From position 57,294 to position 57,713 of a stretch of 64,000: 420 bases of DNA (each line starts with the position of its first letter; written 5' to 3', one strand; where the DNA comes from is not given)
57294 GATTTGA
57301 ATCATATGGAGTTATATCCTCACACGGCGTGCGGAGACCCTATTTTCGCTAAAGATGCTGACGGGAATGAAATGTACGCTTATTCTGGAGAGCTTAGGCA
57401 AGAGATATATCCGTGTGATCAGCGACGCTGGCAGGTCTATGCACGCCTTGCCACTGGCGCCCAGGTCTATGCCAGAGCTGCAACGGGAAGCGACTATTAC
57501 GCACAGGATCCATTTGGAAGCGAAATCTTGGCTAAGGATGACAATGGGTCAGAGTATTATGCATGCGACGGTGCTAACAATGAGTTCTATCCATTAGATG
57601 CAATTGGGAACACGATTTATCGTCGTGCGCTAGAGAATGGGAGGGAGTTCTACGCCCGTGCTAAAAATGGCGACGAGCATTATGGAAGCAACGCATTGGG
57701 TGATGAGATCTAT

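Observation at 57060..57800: About 24 tandem copies of a 10-residue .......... repeat with no familiar repeat-class match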

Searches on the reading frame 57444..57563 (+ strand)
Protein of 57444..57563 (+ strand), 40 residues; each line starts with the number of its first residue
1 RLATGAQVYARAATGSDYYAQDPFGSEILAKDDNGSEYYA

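Call 34: find_homologous_proteins(query=A2, max_evalue=0.00001)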
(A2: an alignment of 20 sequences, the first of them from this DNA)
Query A2 (20 sequences): no candidate shares three 5-residue words with the query. No homologue found.
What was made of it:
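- Tried and rejected: A clean 40-residue block alignment (A2) used as query found no candidate, because the index needs three shared 5-mers (call 34).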

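Call 60: search_solved_structures(query=A2, max_evalue=10, show_alignments=4)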
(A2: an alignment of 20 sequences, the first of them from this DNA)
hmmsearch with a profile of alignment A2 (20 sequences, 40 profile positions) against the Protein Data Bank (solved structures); distinct sequences matched with E-value up to 10: 5.
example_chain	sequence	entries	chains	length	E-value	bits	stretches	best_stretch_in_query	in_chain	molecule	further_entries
3bur_A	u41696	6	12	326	0.91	12.7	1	5-26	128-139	3-oxo-5-beta-steroid 4-dehydrogenase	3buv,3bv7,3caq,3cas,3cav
3cmf_A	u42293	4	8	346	0.99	12.6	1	5-26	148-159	3-oxo-5-beta-steroid 4-dehydrogenase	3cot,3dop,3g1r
3uzw_A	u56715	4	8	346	0.99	12.6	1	5-26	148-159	3-oxo-5-beta-steroid 4-dehydrogenase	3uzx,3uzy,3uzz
5leb_A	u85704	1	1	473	1.9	11.7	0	23-35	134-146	DDD_D12_06_D12_06_D12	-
5ikj_A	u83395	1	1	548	2.4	11.4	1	5-35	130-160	Cryptic loci regulator 2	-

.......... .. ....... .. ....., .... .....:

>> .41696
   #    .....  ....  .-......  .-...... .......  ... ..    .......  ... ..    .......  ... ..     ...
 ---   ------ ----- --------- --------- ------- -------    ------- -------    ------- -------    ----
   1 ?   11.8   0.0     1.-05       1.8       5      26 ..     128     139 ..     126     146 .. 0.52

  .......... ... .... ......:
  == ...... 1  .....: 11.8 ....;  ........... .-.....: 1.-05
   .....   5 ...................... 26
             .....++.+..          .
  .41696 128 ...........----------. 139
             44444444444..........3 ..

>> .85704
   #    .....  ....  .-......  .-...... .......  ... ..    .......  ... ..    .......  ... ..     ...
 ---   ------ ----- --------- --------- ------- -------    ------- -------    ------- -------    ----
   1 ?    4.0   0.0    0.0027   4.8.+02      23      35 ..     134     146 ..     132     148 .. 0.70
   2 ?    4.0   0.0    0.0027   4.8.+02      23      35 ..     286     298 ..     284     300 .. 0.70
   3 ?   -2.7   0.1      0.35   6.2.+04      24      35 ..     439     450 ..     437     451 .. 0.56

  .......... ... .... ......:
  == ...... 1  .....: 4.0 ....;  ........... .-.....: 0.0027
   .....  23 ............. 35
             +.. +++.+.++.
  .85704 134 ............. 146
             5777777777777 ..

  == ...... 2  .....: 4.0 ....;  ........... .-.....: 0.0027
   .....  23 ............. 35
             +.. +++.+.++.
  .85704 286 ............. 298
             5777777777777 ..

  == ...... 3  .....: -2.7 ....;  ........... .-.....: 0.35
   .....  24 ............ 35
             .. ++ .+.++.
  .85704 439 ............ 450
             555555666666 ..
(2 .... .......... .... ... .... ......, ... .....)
